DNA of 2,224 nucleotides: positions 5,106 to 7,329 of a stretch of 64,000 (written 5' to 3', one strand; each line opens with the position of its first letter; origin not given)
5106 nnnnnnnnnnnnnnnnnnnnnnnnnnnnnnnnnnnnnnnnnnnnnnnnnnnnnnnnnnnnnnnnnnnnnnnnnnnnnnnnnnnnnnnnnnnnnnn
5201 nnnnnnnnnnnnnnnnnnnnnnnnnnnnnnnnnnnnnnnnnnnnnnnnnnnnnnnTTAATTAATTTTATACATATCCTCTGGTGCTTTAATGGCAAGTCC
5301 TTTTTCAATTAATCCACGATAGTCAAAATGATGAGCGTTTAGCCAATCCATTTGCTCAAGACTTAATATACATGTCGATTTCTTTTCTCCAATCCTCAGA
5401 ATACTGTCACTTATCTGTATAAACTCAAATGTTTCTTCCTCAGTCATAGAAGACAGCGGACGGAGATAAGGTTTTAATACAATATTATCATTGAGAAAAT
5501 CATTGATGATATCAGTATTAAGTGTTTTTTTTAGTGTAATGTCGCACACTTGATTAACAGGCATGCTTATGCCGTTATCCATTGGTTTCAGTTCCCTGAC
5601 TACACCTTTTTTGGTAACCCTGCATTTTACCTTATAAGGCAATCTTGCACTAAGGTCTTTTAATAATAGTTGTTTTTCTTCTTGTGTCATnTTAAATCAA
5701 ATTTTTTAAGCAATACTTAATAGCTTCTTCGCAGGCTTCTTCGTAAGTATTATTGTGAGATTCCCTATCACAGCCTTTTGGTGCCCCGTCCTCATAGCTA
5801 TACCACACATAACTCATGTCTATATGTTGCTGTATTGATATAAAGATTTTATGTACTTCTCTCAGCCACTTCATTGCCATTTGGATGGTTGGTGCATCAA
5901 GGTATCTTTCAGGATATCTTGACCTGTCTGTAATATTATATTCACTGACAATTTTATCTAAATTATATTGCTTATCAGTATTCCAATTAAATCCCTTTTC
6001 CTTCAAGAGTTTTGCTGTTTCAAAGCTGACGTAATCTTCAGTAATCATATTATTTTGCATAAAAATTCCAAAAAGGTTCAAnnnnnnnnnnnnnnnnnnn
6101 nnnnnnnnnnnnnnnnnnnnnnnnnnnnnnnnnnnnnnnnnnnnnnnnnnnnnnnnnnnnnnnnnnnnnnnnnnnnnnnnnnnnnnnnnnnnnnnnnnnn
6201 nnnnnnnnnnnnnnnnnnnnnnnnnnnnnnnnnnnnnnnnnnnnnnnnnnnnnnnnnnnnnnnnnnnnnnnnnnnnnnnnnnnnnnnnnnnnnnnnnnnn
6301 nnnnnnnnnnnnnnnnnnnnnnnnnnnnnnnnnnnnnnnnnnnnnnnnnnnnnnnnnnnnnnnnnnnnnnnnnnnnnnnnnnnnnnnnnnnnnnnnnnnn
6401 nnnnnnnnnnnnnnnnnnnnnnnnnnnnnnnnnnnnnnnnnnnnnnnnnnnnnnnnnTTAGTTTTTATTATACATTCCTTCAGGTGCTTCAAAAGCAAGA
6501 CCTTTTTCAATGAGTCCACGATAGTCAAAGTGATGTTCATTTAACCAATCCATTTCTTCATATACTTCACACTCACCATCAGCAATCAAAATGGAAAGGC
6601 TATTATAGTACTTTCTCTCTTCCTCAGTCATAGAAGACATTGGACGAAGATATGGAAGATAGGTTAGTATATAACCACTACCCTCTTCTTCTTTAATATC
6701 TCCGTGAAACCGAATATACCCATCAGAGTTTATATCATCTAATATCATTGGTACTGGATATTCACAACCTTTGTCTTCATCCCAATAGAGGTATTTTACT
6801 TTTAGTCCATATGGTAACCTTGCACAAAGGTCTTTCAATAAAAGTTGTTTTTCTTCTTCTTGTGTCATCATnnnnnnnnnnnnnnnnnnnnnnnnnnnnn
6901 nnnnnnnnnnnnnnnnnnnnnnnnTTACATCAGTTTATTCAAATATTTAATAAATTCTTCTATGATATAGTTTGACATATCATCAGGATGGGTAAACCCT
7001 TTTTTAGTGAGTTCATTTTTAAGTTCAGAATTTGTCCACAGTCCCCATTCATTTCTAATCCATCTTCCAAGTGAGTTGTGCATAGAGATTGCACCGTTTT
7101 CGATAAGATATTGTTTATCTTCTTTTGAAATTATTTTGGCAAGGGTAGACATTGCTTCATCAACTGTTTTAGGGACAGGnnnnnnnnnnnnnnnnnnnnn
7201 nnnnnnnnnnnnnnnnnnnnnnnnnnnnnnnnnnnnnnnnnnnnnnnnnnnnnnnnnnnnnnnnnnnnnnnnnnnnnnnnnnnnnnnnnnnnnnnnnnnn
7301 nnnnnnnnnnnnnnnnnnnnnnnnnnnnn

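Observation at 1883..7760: Family A: 6-7 tandemly scattered paralogs with conserved termini and hypervariable cores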

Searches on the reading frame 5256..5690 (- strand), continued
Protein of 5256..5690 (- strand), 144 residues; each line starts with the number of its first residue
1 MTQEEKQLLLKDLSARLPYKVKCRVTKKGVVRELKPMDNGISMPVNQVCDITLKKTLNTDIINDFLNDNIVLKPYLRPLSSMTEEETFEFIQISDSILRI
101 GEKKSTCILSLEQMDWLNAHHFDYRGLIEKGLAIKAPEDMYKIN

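Call 81: find_encoding_contigs(protein=P0004, flank=1500, max_places=1)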
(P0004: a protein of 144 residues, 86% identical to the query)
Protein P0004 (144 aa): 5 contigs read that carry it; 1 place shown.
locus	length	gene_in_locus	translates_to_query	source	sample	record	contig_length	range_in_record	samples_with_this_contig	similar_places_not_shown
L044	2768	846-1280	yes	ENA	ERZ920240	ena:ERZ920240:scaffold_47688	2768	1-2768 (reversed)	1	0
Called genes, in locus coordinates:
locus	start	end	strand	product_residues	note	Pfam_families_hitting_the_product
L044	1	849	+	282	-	?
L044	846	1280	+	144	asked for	-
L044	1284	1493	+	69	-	-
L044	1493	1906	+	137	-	-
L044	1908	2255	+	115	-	-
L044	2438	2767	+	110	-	?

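Call 93: search_dna_similar(query=L039:3998-4381:+, collection=phages, mode=protein, max_rows=40, max_evalue=0.01)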
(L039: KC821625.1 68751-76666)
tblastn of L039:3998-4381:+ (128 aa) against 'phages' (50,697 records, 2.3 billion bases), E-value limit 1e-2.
Records with a match: 16; places in all: 17; records where one place covers at least 80% of the query: 14.
Best place of each record, by identity: >=99% 1; 60-80% 2; <60% 13.
By first word of the organism name: Cellulophaga 16.
By host as written in the record: Cellulophaga baltica #19 3; Cellulophaga sp. HaHa_2_1 3; Cellulophaga baltica #13 2; Cellulophaga baltica #10 2; Cellulophaga sp. MM#3 2; Cellulophaga baltica #4 2; Cellulophaga baltica MM#3 1; Cellulophaga baltica #18 1.
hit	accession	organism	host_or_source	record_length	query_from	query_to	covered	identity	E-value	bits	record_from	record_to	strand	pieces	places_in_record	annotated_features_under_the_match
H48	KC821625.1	Cellulophaga phage phi13:1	Cellulophaga baltica #13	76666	1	128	100%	100.0%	9e-79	257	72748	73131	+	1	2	hypothetical protein (x2)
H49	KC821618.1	Cellulophaga phage phi10:1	Cellulophaga baltica #10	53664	1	128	100%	62.6%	2e-36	136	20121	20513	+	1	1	hypothetical protein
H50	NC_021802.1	Cellulophaga phage phi10:1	Cellulophaga baltica #10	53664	1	128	100%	62.6%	2e-36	136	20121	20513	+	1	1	hypothetical protein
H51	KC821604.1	Cellulophaga phage phiST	Cellulophaga baltica MM#3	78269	1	128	100%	53.0%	1e-42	154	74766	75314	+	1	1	hypothetical protein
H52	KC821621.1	Cellulophaga phage phi19:2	Cellulophaga baltica #19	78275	1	128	100%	53.0%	1e-42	154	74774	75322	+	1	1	hypothetical protein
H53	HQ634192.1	Cellulophaga phage phiST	Cellulophaga sp. MM#3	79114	1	128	100%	53.0%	1e-42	154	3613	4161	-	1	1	hypothetical protein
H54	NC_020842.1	Cellulophaga phage phiST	Cellulophaga sp. MM#3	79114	1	128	100%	53.0%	1e-42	154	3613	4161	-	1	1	hypothetical protein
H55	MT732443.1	Cellulophaga phage Nekkels_1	Cellulophaga sp. HaHa_2_1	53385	1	128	100%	40.1%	2e-19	88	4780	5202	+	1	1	hypothetical protein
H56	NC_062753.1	Cellulophaga phage Nekkels_1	Cellulophaga sp. HaHa_2_1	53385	1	128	100%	40.1%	2e-19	88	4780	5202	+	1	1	hypothetical protein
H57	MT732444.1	Cellulophaga phage Nekkels_2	Cellulophaga sp. HaHa_2_1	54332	1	128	100%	40.1%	2e-19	88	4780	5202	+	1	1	hypothetical protein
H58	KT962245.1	Cellulophaga phage phi4:1_13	Cellulophaga baltica #13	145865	2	128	99%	35.5%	5e-8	55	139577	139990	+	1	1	hypothetical protein (x2)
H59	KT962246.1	Cellulophaga phage phi4:1_18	Cellulophaga baltica #18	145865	2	128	99%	35.5%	5e-8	55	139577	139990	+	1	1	hypothetical protein (x2)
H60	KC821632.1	Cellulophaga phage phi4:1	Cellulophaga baltica #4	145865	2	128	99%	35.5%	5e-8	55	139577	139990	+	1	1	hypothetical protein (x2)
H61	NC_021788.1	Cellulophaga phage phi4:1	Cellulophaga baltica #4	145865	2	128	99%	35.5%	5e-8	55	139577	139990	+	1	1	hypothetical protein (x2)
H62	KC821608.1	Cellulophaga phage phi19:3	Cellulophaga baltica #19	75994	2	70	54%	50.7%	1e-11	66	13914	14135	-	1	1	hypothetical protein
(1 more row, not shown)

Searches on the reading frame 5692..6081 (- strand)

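Call 4: search_protein_families(library=pfam, proteins=[window:5692-6081:-], max_evalue=0.1)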
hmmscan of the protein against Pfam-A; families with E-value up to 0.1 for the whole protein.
window:5692-6081:- (129 aa): 0 families

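Call 5: search_protein_families(library=phrogs, proteins=[window:5692-6081:-], max_evalue=0.01)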
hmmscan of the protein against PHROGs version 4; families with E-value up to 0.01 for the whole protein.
window:5692-6081:- (129 aa): 2 families
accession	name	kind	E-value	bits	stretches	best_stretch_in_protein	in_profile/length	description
phrog_12005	-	unknown function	9.6e-18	65.9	1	15-126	2-128/137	-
phrog_36684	-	unknown function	0.0035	18.3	1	5-32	9-36/109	-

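Call 27: search_protein_families(library=padloc, proteins=[window:5692-6081:-], max_evalue=0.1)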
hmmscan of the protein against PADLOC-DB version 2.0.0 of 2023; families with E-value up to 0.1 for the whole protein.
window:5692-6081:- (129 aa): 0 families

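Call 40: search_protein_families(library=ncbifam, proteins=[window:5692-6081:-], max_evalue=0.1)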
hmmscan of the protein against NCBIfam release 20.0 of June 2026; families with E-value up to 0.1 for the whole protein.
window:5692-6081:- (129 aa): 0 families

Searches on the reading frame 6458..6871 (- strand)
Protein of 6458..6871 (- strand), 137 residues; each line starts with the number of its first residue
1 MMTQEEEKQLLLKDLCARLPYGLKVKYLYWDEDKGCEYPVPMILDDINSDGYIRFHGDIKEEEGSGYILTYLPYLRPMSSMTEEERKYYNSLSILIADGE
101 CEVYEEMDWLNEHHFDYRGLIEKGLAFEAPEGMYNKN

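Call 4: search_protein_families(library=pfam, proteins=[window:6458-6871:-], max_evalue=0.1)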
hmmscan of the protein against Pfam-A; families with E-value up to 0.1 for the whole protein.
window:6458-6871:- (137 aa): 0 families

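Call 5: search_protein_families(library=phrogs, proteins=[window:6458-6871:-], max_evalue=0.01)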
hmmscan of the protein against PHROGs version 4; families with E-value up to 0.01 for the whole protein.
window:6458-6871:- (137 aa): 1 family
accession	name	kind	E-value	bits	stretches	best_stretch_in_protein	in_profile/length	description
phrog_10841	-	unknown function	1.1e-08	36.4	1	103-128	132-157/163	-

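Call 27: search_protein_families(library=padloc, proteins=[window:6458-6871:-], max_evalue=0.1)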
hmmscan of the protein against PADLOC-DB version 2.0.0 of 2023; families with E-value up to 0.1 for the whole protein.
window:6458-6871:- (137 aa): 0 families

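Call 40: search_protein_families(library=ncbifam, proteins=[window:6458-6871:-], max_evalue=0.1)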
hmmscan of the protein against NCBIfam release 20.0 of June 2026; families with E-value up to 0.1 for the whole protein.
window:6458-6871:- (137 aa): 0 families

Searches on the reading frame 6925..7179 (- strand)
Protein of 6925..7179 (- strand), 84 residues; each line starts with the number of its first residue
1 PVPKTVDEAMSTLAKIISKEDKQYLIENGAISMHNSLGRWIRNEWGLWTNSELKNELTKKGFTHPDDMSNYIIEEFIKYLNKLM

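Call 51: search_solved_structures(query=window:6925-7179:-, max_evalue=10, show_alignments=2)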
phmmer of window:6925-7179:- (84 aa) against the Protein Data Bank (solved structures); distinct sequences matched with E-value up to 10: 3.
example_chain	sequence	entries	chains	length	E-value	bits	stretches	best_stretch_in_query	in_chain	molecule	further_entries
9qpe_G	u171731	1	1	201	0.18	15.1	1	10-79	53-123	DUF4347 domain-containing protein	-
3cih_A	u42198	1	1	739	0.67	13.2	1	38-81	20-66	Putative alpha-rhamnosidase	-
6ynx_h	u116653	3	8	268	2.1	11.7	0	21-65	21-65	ATPTT4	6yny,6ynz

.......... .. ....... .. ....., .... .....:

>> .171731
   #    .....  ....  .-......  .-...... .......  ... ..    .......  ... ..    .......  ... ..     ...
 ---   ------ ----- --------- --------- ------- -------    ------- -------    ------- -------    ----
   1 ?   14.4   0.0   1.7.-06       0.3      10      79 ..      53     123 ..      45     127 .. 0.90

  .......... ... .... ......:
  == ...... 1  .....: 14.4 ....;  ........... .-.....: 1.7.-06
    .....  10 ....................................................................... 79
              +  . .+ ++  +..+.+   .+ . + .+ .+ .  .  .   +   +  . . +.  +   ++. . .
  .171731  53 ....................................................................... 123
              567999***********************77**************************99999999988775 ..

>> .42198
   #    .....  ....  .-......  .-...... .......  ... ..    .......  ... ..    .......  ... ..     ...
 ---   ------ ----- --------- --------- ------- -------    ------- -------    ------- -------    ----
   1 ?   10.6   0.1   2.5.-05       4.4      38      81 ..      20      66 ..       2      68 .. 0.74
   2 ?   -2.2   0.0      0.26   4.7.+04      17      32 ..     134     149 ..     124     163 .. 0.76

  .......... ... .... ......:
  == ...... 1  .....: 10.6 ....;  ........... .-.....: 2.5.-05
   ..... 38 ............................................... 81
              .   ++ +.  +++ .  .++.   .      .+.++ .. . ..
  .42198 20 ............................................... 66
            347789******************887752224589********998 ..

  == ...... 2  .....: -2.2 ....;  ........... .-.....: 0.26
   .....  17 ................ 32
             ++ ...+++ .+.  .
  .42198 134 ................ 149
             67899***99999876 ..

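Call 52: search_dna_similar(query=window:6925-7179:-, collection=phages, mode=protein, max_rows=30, max_evalue=0.01)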
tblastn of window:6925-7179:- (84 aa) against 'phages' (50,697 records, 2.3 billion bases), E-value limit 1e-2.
Records with a match: 25; places in all: 25; records where one place covers at least 80% of the query: 24.
Best place of each record, by identity: <60% 25.
By first word of the organism name: Pseudomonas 13; Caulobacter 9; Bertelyvirus 2; Vibrio 1.
By host as written in the record: Caulobacter vibrioides CB15 11; Pseudomonas syringae pv. porri LMG 28495 8; Pseudomonas syringae pv. actinidiae 2; Pseudomonas putida PpG1 2; Pseudomonas syringae pv. syringae 16QsV 1; - 1.
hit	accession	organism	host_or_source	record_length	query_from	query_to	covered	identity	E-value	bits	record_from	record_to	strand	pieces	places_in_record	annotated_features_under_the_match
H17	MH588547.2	Caulobacter phage CcrSC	Caulobacter vibrioides CB15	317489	3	81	94%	31.7%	4e-5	45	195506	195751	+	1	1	hypothetical protein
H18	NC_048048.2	Caulobacter phage CcrSC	Caulobacter vibrioides CB15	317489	3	81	94%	31.7%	4e-5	45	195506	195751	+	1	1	hypothetical protein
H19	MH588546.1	Caulobacter phage CcrBL9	Caulobacter vibrioides CB15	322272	3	81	94%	31.7%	1e-4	44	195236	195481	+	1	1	hypothetical protein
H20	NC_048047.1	Caulobacter phage CcrBL9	Caulobacter vibrioides CB15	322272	3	81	94%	31.7%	1e-4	44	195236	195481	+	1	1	hypothetical protein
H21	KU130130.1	Pseudomonas phage vB_PsyM_KIL5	Pseudomonas syringae pv. porri LMG 28495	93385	10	84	89%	33.3%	2e-3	40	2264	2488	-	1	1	hypothetical protein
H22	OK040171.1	Pseudomonas phage PHB09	Pseudomonas syringae pv. actinidiae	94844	10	84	89%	33.3%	2e-3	40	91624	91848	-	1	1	hypothetical protein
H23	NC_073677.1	Pseudomonas phage PHB09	Pseudomonas syringae pv. actinidiae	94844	10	84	89%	33.3%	2e-3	40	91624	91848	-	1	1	hypothetical protein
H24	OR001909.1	Pseudomonas phage 16Q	Pseudomonas syringae pv. syringae 16QsV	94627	10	84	89%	32.1%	2e-3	40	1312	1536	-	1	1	hypothetical protein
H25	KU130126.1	Pseudomonas phage vB_PsyM_KIL1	Pseudomonas syringae pv. porri LMG 28495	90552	10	84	89%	32.1%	3e-3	40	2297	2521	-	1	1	hypothetical protein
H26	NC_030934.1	Pseudomonas phage vB_PsyM_KIL1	Pseudomonas syringae pv. porri LMG 28495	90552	10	84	89%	32.1%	3e-3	40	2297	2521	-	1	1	hypothetical protein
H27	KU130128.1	Pseudomonas phage vB_PsyM_KIL3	Pseudomonas syringae pv. porri LMG 28495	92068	10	84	89%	32.1%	3e-3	40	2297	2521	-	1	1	hypothetical protein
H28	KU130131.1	Pseudomonas phage vB_PsyM_KIL3b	Pseudomonas syringae pv. porri LMG 28495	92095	10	84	89%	32.1%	3e-3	40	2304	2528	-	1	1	hypothetical protein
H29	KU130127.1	Pseudomonas phage vB_PsyM_KIL2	Pseudomonas syringae pv. porri LMG 28495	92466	10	84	89%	32.1%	3e-3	40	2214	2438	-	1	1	hypothetical protein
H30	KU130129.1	Pseudomonas phage vB_PsyM_KIL4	Pseudomonas syringae pv. porri LMG 28495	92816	10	84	89%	32.1%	3e-3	40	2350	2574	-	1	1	hypothetical protein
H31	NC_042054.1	Pseudomonas phage vB_PsyM_KIL4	Pseudomonas syringae pv. porri LMG 28495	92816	10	84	89%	32.1%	3e-3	40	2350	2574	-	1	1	hypothetical protein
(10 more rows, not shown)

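Call 53: search_dna_similar(query=window:6925-7179:-, collection=plasmids, mode=protein, max_rows=30, max_evalue=0.01)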
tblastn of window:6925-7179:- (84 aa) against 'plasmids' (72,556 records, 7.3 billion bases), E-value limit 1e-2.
Records with a match: 6; places in all: 8; records where one place covers at least 80% of the query: 6.
Best place of each record, by identity: <60% 6.
By first word of the organism name: Methylobacter 2; Persicobacter 1; Pseudomonas 1; Methylocaldum 1; Phormidium 1.
By predicted mobility (MOB-suite, as given by PLSDB): non-mobilizable 6.
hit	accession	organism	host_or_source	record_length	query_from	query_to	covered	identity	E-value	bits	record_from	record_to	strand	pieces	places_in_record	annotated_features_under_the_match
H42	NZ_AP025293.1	Persicobacter psychrovividus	-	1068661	2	82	96%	38.4%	1e-7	54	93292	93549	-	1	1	none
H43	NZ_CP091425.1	Methylobacter sp. YRD-M1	isolate,wetland soil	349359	3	83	96%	37.6%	1e-3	43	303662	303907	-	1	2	DUF6794 domain-containing protein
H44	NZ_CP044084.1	Pseudomonas luteola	Homo sapiens,clinical isolate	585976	3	80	93%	39.0%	1e-4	45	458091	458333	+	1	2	DUF6794 domain-containing protein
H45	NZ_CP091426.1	Methylobacter sp. YRD-M1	isolate,wetland soil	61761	3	74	86%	40.8%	3e-4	44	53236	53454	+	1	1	DUF6794 domain-containing protein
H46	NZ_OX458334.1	Methylocaldum szegediense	-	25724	2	73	86%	35.3%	1e-4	45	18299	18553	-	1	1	DUF6794 domain-containing protein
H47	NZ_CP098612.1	Phormidium yuhuli AB48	Cell culture,Photobioreactor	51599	2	79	93%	31.6%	6e-6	49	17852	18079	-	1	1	DUF6794 domain-containing protein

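Call 54: get_annotated_region(hit=H44, flank=5000)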
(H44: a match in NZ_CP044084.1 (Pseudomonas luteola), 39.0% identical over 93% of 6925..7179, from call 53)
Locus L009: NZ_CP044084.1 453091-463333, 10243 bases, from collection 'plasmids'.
description: Pseudomonas luteola strain FDAARGOS_637 plasmid unnamed1, complete sequence
organism: Pseudomonas luteola (NCBI taxid 47886)
taxonomy: Bacteria; Pseudomonadota; Gammaproteobacteria; Pseudomonadales; Pseudomonadaceae; Pseudomonas; Pseudomonas luteola
host: -; source: Homo sapiens,clinical isolate; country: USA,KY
typing (MOB-suite, as given by PLSDB): non-mobilizable
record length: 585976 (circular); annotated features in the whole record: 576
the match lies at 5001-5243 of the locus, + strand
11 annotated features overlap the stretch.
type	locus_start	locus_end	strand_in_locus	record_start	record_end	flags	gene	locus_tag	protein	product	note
CDS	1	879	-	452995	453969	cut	-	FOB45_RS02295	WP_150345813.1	AAA family ATPase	-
CDS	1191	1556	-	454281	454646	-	-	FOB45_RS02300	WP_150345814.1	hypothetical protein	-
CDS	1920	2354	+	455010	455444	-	-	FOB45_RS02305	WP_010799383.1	hypothetical protein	-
CDS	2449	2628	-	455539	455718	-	-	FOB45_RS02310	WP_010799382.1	hypothetical protein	-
CDS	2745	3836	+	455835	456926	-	-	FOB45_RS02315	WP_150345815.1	IS630 family transposase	-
CDS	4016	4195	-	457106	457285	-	-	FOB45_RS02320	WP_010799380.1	hypothetical protein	-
CDS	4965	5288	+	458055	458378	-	-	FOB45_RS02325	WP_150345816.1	DUF6794 domain-containing protein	-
CDS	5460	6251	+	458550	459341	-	-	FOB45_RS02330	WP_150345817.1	AcaB family transcriptional regulator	-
CDS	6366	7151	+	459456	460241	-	-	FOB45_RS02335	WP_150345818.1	hypothetical protein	-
CDS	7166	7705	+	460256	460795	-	-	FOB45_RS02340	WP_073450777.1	hypothetical protein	-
CDS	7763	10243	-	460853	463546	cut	traN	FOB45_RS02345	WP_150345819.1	conjugal transfer mating pair stabilization protein TraN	-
